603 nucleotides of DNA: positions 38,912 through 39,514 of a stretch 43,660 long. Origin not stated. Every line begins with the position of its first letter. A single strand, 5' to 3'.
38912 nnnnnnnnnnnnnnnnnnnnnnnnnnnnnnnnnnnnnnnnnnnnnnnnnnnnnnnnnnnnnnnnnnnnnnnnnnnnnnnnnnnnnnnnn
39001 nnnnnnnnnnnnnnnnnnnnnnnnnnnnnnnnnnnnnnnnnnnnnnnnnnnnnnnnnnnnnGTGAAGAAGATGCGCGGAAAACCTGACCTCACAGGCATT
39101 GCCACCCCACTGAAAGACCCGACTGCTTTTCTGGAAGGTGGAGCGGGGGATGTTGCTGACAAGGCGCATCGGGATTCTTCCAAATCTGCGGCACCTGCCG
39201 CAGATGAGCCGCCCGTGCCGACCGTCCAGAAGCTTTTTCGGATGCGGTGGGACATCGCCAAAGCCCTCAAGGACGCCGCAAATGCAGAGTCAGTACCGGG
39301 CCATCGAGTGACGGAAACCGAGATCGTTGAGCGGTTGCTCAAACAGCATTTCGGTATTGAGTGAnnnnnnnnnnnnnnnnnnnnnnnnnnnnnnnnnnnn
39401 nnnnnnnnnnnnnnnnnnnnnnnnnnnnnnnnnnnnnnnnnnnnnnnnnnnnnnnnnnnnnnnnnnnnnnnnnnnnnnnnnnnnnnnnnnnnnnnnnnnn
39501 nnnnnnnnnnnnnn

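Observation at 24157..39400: Backbone-wide family of perfect palindromes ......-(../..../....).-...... at 11 or more sites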

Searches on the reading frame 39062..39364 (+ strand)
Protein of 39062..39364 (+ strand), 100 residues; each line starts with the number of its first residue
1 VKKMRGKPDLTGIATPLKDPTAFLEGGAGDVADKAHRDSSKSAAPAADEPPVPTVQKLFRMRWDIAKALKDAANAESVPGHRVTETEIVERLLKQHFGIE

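Call 12: search_protein_families(library=pfam, proteins=[window:39062-39364:+], max_evalue=0.01)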
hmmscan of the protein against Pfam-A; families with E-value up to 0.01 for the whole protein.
window:39062-39364:+ (100 aa): 0 families

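Call 22: search_dna_similar(query=window:39062-39364:+, collection=plasmids, mode=protein, max_rows=60, rows=spread, max_evalue=0.001)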
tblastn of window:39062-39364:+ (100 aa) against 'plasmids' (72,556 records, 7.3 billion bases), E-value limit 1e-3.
Records with a match: 48; places in all: 50; records where one place covers at least 80% of the query: 47.
Best place of each record, by identity: >=99% 1; 95-99% 20; 90-95% 6; <60% 21.
By first word of the organism name: Pseudomonas 12; Aeromonas 10; Klebsiella 5; Acidithiobacillus 4; Arsenophonus 3; Enterobacter 2; Comamonas 2; Zymomonas 2; uncultured 1; Deefgea 1; and 6 more.
By predicted mobility (MOB-suite, as given by PLSDB): mobilizable 30; non-mobilizable 14; conjugative 4.
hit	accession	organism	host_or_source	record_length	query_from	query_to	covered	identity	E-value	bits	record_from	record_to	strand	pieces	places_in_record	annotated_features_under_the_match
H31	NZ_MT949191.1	Pseudomonas aeruginosa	-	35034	1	100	100%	99.0%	2e-59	202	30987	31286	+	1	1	hypothetical protein | ParA family protein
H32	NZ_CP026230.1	Aeromonas sp. ASNIH1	-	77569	1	100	100%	98.0%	5e-59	201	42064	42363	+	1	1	hypothetical protein | ParA family protein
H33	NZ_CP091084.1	Enterobacter roggenkampii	environment,strain,farmer market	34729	1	100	100%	97.0%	1e-57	197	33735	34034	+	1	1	hypothetical protein | ParA family protein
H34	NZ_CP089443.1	Klebsiella quasipneumoniae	bacteria,chicken meat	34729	1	100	100%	97.0%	1e-57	197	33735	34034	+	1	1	hypothetical protein | ParA family protein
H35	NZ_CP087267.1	Aeromonas veronii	hospital sewage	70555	1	100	100%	97.0%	1e-57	197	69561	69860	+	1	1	hypothetical protein | ParA family protein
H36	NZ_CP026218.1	Aeromonas sp. ASNIH4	-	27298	1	100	100%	96.0%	1e-47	168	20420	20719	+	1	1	hypothetical protein | ParA family protein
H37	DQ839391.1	uncultured bacterium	-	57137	1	100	100%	96.0%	1e-47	168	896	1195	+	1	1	hypothetical protein | parA: partitioning protein A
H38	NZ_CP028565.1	Aeromonas hydrophila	Pure Culture,Sewage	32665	1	100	100%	95.0%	2e-47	167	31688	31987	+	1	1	hypothetical protein | ParA family protein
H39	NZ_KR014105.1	Aeromonas hydrophila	-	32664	1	100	100%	95.0%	2e-47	167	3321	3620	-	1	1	hypothetical protein | ParA family protein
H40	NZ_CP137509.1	Pseudomonas aeruginosa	Homo sapiens,Bacterial culture sample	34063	1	100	100%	95.0%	2e-47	167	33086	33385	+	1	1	hypothetical protein | ParA family protein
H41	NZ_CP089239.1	Pseudomonas aeruginosa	Homo sapiens,urine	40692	1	100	100%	95.0%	2e-47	167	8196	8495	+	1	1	hypothetical protein | ParA family protein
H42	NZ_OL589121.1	Pseudomonas aeruginosa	-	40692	1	100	100%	95.0%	2e-47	167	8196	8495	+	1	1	hypothetical protein | ParA family protein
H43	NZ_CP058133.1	Klebsiella quasipneumoniae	culture,Wastewater influent sample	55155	1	100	100%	95.0%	2e-47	167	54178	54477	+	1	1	hypothetical protein | ParA family protein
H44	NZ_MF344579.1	Pseudomonas aeruginosa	-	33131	1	100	100%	95.0%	2e-46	165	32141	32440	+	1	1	hypothetical protein | ParA family protein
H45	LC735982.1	Klebsiella michiganensis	-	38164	1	100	100%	95.0%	2e-46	165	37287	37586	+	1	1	hypothetical protein | cobyrinic acid a,c-diamide synthase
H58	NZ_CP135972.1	Pseudomonas sp. DTU_2021_1001937_2_SI_NGA_ILE_001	Homo sapiens,blood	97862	4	100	97%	50.5%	3e-18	85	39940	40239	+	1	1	hypothetical protein | ParA family protein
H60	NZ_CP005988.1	Acidithiobacillus caldus ATCC 51756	-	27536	4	99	96%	49.0%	4e-16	79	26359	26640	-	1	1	hypothetical protein | ParA family protein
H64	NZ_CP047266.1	Pseudomonas asturiensis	Stream water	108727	4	100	97%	46.2%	2e-17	82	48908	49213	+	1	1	hypothetical protein | ParA family protein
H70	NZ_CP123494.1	Arsenophonus nasoniae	Ixodiphagus hookeri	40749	4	99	96%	39.2%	6e-8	56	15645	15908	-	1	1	hypothetical protein | AAA family ATPase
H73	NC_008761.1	Polaromonas naphthalenivorans CJ2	-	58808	4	94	91%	39.8%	1e-8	57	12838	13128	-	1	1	hypothetical protein | ParA family protein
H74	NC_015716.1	Zymomonas mobilis subsp. pomaceae ATCC 29192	sick cider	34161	1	99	99%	36.0%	4e-9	59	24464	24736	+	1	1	hypothetical protein | ParA family protein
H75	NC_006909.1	Leptospirillum ferrooxidans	-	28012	4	97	94%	37.9%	7e-10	61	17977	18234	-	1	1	hypothetical protein | ParA family protein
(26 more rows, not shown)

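Call 23: get_annotated_region(hit=H58, flank=20000)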
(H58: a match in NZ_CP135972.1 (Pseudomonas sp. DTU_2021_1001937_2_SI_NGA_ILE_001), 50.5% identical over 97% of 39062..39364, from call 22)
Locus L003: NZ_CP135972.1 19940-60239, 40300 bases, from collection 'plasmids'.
description: Pseudomonas sp. DTU_2021_1001937_2_SI_NGA_ILE_001 plasmid unnamed1, complete sequence
organism: Pseudomonas sp. DTU_2021_1001937_2_SI_NGA_ILE_001 (NCBI taxid 3077589)
taxonomy: Bacteria; Pseudomonadota; Gammaproteobacteria; Pseudomonadales; Pseudomonadaceae; Pseudomonas; Pseudomonas sp. DTU 2021 1001937 2 SI NGA ILE 001
host: -; source: Homo sapiens,blood; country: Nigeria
typing (MOB-suite, as given by PLSDB): non-mobilizable
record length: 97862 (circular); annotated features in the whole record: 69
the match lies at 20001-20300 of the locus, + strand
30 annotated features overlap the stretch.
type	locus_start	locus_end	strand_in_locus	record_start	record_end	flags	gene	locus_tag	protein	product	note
CDS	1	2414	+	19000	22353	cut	-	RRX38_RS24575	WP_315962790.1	glycosyltransferase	-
CDS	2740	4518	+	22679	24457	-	-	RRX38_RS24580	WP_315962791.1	DUF4214 domain-containing protein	-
CDS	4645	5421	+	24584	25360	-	-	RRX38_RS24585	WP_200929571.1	ABC transporter permease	-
CDS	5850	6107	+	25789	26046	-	-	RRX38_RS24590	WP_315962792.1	hypothetical protein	-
CDS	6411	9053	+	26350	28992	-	-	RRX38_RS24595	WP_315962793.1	DUF3616 domain-containing protein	-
CDS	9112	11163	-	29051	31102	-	-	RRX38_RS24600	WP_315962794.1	acyltransferase family protein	-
CDS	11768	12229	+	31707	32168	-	-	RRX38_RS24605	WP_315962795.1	transposase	GO:0006313 - DNA transposition [Evidence IEA]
CDS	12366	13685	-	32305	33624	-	-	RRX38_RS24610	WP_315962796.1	TolC family outer membrane protein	GO:0006810 - transport [Evidence IEA]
CDS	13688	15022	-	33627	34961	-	-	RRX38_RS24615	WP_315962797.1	HlyD family type I secretion periplasmic adaptor subunit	GO:0030253 - protein secretion by the type I secretion system [Evidence IEA]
CDS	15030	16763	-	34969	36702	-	-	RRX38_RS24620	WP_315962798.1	type I secretion system permease/ATPase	GO:0030253 - protein secretion by the type I secretion system [Evidence IEA]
CDS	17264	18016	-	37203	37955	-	-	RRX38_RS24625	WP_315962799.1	replication initiation protein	-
CDS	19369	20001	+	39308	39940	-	-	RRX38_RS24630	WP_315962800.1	ParA family protein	-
CDS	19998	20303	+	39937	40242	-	-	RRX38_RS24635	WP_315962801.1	hypothetical protein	-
CDS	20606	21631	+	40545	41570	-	-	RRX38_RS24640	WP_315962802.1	DNA replication terminus site-binding protein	GO:0006274 - DNA replication termination [Evidence IEA]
CDS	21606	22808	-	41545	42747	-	-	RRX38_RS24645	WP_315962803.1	integrase arm-type DNA-binding domain-containing protein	-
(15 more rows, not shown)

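Call 24: get_annotated_region(hit=H60, flank=20000)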
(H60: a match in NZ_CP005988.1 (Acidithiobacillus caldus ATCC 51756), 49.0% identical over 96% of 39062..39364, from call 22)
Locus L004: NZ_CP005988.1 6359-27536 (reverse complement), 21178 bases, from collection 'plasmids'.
description: Acidithiobacillus caldus ATCC 51756 plasmid pACA1.1, complete sequence
organism: Acidithiobacillus caldus ATCC 51756 (NCBI taxid 637389)
taxonomy: Bacteria; Pseudomonadota; Acidithiobacillia; Acidithiobacillales; Acidithiobacillaceae; Acidithiobacillus; Acidithiobacillus caldus; Acidithiobacillus caldus ATCC 51756
host: -; source: -; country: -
typing (MOB-suite, as given by PLSDB): mobilizable; replicon rep_cluster_355; relaxase MOBQ
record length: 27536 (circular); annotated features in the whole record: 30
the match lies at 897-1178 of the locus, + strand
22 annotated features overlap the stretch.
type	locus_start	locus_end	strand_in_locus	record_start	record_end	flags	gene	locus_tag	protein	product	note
CDS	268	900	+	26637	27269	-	-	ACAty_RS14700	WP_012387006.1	ParA family protein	-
CDS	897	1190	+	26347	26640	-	-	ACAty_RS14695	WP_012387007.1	hypothetical protein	-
CDS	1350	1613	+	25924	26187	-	-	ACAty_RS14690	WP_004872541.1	AbrB/MazE/SpoVT family DNA-binding domain-containing protein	-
CDS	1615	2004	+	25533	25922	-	-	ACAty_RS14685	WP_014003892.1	type II toxin-antitoxin system VapC family toxin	-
CDS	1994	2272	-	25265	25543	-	-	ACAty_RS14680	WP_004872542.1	WGR domain-containing protein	-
CDS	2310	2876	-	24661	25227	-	-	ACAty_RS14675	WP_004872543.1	recombinase family protein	GO:0006310 - DNA recombination [Evidence IEA]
CDS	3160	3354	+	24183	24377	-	-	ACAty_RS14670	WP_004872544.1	DUF2892 domain-containing protein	-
CDS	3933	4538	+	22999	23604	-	-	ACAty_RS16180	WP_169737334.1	hypothetical protein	-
CDS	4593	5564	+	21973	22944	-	-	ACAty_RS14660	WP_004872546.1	ubiquinol oxidase subunit II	GO:0022900 - electron transport chain [Evidence IEA]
CDS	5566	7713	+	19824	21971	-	-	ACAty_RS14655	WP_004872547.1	cbb3-type cytochrome c oxidase subunit I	GO:0009060 - aerobic respiration [Evidence IEA]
CDS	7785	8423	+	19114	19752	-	-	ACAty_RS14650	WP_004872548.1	cytochrome c oxidase subunit 3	-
CDS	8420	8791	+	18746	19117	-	-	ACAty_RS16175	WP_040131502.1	cytochrome o ubiquinol oxidase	-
CDS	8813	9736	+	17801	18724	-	-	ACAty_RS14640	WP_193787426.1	cytochrome C oxidase assembly protein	-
CDS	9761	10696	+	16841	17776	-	-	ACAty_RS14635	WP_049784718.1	heme o synthase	GO:0048034 - heme O biosynthetic process [Evidence IEA]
CDS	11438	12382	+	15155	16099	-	-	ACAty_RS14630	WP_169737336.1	IS5 family transposase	-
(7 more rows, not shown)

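Call 25: get_annotated_region(hit=H64, flank=20000)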
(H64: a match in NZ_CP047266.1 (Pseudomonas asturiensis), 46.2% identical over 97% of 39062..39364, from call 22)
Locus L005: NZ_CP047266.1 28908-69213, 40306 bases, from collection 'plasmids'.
description: Pseudomonas asturiensis strain CC1524 plasmid pCC1524, complete sequence
organism: Pseudomonas asturiensis (NCBI taxid 1190415)
taxonomy: Bacteria; Pseudomonadota; Gammaproteobacteria; Pseudomonadales; Pseudomonadaceae; Pseudomonas; Pseudomonas asturiensis
host: -; source: Stream water; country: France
typing (MOB-suite, as given by PLSDB): non-mobilizable
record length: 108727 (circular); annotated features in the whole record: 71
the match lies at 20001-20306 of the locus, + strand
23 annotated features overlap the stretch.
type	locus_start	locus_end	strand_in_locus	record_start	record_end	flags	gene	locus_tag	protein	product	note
CDS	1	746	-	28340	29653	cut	-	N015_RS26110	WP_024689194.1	HlyD family type I secretion periplasmic adaptor subunit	GO:0030253 - protein secretion by the type I secretion system [Evidence IEA]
CDS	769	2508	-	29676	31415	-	-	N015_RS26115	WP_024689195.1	type I secretion system permease/ATPase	-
CDS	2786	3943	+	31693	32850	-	-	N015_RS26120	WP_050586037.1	glycosyltransferase family 4 protein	-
CDS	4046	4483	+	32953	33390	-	-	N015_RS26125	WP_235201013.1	GtrA family protein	-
CDS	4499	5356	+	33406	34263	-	-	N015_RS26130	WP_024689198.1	polyprenol monophosphomannose synthase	-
CDS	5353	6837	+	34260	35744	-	-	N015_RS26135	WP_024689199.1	hypothetical protein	-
CDS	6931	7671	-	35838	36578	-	-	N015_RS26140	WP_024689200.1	class I SAM-dependent methyltransferase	-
CDS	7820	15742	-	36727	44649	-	-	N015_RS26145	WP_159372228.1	DUF4214 domain-containing protein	-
CDS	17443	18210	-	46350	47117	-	-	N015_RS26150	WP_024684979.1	replication initiation protein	GO:0006270 - DNA replication initiation [Evidence IEA]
CDS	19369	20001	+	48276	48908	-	-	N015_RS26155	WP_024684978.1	ParA family protein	-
CDS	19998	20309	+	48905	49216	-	-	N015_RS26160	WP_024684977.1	hypothetical protein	-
CDS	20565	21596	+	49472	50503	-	-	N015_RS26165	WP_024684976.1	DNA replication terminus site-binding protein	GO:0006274 - DNA replication termination [Evidence IEA]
CDS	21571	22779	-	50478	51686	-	-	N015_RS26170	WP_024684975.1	site-specific integrase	-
CDS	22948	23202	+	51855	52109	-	-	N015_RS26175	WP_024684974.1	hypothetical protein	-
CDS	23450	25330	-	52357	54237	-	-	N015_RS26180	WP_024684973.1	methyl-accepting chemotaxis protein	GO:0006935 - chemotaxis [Evidence IEA]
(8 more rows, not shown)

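Call 47: search_solved_structures(query=window:39062-39364:+, max_evalue=10, show_alignments=2)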
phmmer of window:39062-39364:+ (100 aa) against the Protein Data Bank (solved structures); distinct sequences matched with E-value up to 10: 1.
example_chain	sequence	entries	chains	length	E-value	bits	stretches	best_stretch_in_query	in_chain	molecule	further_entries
8fbj_A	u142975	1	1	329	3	11.4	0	54-92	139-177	KWOCA_60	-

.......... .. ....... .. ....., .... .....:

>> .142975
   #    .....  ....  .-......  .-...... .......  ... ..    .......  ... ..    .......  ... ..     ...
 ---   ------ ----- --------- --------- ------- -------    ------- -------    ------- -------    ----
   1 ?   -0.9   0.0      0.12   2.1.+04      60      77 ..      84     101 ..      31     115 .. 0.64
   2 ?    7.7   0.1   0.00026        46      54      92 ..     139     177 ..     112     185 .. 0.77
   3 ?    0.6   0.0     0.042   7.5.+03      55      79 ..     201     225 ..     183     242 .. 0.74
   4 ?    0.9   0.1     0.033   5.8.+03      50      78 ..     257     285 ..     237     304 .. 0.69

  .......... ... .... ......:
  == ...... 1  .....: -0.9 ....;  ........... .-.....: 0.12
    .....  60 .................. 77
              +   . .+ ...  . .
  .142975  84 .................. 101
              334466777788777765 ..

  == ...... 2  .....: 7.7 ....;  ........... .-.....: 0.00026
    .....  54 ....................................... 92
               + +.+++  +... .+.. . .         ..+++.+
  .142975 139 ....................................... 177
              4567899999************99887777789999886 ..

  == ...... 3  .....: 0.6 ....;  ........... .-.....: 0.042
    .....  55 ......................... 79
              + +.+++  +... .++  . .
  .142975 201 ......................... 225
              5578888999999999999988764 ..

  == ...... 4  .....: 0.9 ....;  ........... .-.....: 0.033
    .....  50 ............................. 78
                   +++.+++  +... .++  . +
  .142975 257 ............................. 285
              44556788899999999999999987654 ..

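Call 48: search_protein_families(library=ncbifam, proteins=[window:39062-39364:+], max_evalue=1)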
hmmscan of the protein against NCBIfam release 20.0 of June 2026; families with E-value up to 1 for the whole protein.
window:39062-39364:+ (100 aa): 0 families

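Call 49: find_homologous_proteins(query=window:39062-39364:+)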
Query window:39062-39364:+ (100 aa): 71 proteins with E <= 0.001 among 76 candidates.
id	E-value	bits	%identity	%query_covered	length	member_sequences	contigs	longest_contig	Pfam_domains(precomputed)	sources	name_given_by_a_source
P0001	1.7e-57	209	98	100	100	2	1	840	-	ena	-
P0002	2.0e-56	206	96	100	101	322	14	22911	-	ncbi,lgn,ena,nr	ncbi:TPA: hypothetical protein QHC20_005203 [Raoultella ornithinolytica]|nr:hypothetical protein [Ra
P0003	2.1e-56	206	96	100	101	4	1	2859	-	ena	-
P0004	1.4e-53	197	94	100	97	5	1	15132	-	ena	-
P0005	6.4e-52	191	92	100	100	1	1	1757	-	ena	-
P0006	8.7e-52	191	81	100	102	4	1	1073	-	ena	-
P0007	1.5e-50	187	88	100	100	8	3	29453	-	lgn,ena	-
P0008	3.0e-49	183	88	100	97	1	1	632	-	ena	-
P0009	4.8e-49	182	87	100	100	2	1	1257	-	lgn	-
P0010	2.2e-46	174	85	100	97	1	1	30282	-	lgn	-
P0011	5.2e-41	157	79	99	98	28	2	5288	-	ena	-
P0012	1.9e-37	145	73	100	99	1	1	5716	-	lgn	-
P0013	2.9e-37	145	72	100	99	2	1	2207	-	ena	-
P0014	3.7e-37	144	72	100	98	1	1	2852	-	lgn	-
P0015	6.3e-37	143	91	78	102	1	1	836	-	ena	-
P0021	3.9e-32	128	63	100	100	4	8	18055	-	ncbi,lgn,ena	-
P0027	2.1e-25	107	58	100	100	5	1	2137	-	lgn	-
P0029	2.1e-24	103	57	97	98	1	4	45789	-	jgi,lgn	jgi:hypothetical protein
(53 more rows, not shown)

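Call 54: get_annotated_region(hit=H74, flank=1300)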
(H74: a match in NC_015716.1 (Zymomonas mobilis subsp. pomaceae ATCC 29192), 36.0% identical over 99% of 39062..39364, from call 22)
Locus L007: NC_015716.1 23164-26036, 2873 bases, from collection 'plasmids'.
description: Zymomonas mobilis subsp. pomaceae ATCC 29192 plasmid pZYMOP02, complete sequence
organism: Zymomonas mobilis subsp. pomaceae ATCC 29192 (NCBI taxid 579138)
taxonomy: Bacteria; Pseudomonadota; Alphaproteobacteria; Sphingomonadales; Zymomonadaceae; Zymomonas; Zymomonas mobilis; Zymomonas mobilis subsp. pomaceae ATCC 29192
host: -; source: sick cider; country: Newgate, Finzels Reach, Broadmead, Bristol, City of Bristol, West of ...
typing (MOB-suite, as given by PLSDB): non-mobilizable
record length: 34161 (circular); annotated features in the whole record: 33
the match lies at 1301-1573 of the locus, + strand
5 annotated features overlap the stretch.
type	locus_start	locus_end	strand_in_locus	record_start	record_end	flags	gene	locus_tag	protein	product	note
CDS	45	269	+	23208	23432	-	-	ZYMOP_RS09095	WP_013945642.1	DUF6290 family protein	-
CDS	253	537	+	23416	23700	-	-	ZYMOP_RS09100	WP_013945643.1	type II toxin-antitoxin system RelE/ParE family toxin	GO:0030541 - plasmid partitioning [Evidence IEA]; GO:0051290 - protein heterotetramerization [Evidence IEA]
CDS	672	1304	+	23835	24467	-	-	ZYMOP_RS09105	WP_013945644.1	ParA family protein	-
CDS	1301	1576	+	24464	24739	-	-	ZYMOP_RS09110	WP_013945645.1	hypothetical protein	-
CDS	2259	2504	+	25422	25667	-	-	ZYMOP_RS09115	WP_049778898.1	helix-turn-helix domain-containing protein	-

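Call 55: get_annotated_region(hit=H70, flank=1300)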
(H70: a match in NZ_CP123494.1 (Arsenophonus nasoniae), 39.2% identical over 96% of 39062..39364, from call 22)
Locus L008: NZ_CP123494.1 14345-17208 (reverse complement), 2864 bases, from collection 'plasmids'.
description: Arsenophonus nasoniae strain aIh plasmid paIh4, complete sequence
organism: Arsenophonus nasoniae (NCBI taxid 638)
taxonomy: Bacteria; Pseudomonadota; Gammaproteobacteria; Enterobacterales; Morganellaceae; Arsenophonus; Arsenophonus nasoniae
host: -; source: Ixodiphagus hookeri; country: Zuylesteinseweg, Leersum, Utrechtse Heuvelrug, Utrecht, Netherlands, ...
typing (MOB-suite, as given by PLSDB): non-mobilizable
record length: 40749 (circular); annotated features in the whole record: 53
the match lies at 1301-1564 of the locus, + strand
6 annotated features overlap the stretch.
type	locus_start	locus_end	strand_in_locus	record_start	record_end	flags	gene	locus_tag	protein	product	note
CDS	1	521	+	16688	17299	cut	-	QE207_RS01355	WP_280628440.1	replication initiator protein A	-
CDS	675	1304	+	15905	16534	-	-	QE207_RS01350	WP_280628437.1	AAA family ATPase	-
CDS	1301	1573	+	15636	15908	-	-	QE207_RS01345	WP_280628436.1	hypothetical protein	-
CDS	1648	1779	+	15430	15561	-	-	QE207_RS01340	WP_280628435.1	hypothetical protein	-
CDS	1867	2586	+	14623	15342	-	-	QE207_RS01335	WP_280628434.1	VUT family protein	-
CDS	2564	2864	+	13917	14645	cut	-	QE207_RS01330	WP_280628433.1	metallophosphoesterase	-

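Call 56: get_annotated_region(hit=H75, flank=1300)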
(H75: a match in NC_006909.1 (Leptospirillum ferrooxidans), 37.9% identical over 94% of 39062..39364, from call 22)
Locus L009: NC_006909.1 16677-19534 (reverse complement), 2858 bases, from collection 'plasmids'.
description: Leptospirillum ferrooxidans plasmid p49879.2, complete sequence
organism: Leptospirillum ferrooxidans (NCBI taxid 180)
taxonomy: Bacteria; Nitrospirota; Nitrospiria; Nitrospirales; Nitrospiraceae; Leptospirillum; Leptospirillum ferrooxidans
host: -; source: -; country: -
typing (MOB-suite, as given by PLSDB): mobilizable; relaxase MOBQ
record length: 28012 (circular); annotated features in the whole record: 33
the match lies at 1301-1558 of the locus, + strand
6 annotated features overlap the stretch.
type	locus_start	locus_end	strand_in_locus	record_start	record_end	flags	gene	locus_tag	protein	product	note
CDS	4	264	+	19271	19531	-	-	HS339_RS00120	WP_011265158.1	type II toxin-antitoxin system RelB/DinJ family antitoxin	-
CDS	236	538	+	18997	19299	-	-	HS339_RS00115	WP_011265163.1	type II toxin-antitoxin system mRNA interferase toxin, RelE/StbE family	-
CDS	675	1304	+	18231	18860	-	-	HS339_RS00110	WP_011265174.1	ParA family protein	-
CDS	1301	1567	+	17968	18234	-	-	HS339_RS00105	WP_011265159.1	hypothetical protein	-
CDS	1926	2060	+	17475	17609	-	-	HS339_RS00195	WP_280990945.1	hypothetical protein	-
CDS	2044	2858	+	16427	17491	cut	-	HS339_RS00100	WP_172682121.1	hypothetical protein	-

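Call 57: get_annotated_region(hit=H73, flank=1300)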
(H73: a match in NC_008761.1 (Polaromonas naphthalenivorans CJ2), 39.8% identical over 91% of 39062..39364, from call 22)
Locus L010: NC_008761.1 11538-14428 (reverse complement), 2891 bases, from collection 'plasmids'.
description: Polaromonas naphthalenivorans CJ2 plasmid pPNAP05, complete sequence
organism: Polaromonas naphthalenivorans CJ2 (NCBI taxid 365044)
taxonomy: Bacteria; Pseudomonadota; Betaproteobacteria; Burkholderiales; Comamonadaceae; Polaromonas; Polaromonas naphthalenivorans; Polaromonas naphthalenivorans CJ2
host: -; source: -; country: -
typing (MOB-suite, as given by PLSDB): non-mobilizable; replicon rep_cluster_902
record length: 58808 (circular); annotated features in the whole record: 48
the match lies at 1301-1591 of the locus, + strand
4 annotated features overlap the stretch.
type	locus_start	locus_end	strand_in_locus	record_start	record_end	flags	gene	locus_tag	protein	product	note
CDS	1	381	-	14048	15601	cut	-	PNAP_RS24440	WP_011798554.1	class I SAM-dependent DNA methyltransferase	-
CDS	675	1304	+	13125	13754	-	-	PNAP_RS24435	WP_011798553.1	ParA family protein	-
CDS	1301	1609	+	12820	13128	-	-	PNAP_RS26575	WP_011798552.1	hypothetical protein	-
CDS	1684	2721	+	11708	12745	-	trfA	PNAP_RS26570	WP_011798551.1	plasmid replication initiator TrfA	-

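Call 70: find_encoding_contigs(protein=P0029, flank=10000, max_places=2)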
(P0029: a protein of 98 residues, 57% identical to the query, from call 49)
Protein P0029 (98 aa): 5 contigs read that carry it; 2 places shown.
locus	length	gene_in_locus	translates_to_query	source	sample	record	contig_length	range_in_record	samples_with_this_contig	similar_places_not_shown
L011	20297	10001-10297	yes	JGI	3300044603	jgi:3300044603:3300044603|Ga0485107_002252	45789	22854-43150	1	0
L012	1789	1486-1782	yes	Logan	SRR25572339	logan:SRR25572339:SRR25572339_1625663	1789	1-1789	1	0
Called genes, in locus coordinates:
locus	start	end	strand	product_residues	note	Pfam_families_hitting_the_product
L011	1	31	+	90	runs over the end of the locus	PF00216:Bac_DNA_binding, PF18291:HU-HIG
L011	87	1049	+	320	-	PF00293:NUDIX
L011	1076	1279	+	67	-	-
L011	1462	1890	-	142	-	-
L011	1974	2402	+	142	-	PF00717:Peptidase_S24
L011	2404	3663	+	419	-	PF00817:IMS, PF11798:IMS_HHH (faint), PF11799:IMS_C, PF13438:DUF4113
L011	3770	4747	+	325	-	PF04231:Endonuclease_1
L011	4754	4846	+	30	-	-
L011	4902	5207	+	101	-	PF25212:HVO_A0114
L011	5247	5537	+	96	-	-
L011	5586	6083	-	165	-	PF18143:HAD_SAK_2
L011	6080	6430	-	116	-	-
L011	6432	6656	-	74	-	-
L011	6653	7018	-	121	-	PF01909:NTP_transf_2, PF18765:Polbeta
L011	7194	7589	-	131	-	-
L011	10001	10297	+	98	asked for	-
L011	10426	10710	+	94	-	PF28031:ParC-like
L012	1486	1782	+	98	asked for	-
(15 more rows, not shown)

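Call 71: find_encoding_contigs(protein=P0021, flank=10000, max_places=2)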
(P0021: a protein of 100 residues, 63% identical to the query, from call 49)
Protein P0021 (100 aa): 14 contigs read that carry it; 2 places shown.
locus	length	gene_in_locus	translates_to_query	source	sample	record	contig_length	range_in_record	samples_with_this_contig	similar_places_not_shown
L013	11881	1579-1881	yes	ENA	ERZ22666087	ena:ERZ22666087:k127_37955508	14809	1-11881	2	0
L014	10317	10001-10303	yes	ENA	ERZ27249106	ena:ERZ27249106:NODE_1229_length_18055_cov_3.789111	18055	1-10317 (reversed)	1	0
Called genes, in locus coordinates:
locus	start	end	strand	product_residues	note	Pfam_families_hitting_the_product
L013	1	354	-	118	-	?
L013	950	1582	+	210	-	PF01656:CbiA, PF07015:VirC1 (weak), PF09140:MipZ (faint), PF10609:ParA (faint), PF13614:AAA_31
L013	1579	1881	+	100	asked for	-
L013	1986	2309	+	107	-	PF28031:ParC-like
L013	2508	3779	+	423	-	PF03090:Replicase, PF08708:PriCT_1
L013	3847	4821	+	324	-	PF11740:KfrA_N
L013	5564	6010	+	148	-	PF21217:PaaA2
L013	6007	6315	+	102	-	PF05016:ParE_toxin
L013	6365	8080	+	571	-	PF12161:HsdM_N, PF02384:N6_Mtase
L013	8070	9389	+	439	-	PF01420:Methylase_S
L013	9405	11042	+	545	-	PF04326:SLFN_AlbA_2, PF13749:HATPase_c_4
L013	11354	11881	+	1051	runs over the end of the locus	PF04313:HSDR_N, PF04851:ResIII, PF18766:SWI2_SNF2, PF22679:T1R_D3-like, PF11867:T1RH-like_C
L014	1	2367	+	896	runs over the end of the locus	PF02463:SMC_N, PF13304:AAA_21, PF13166:AAA_13 (weak)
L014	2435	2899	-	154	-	-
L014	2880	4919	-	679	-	-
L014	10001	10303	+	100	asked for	-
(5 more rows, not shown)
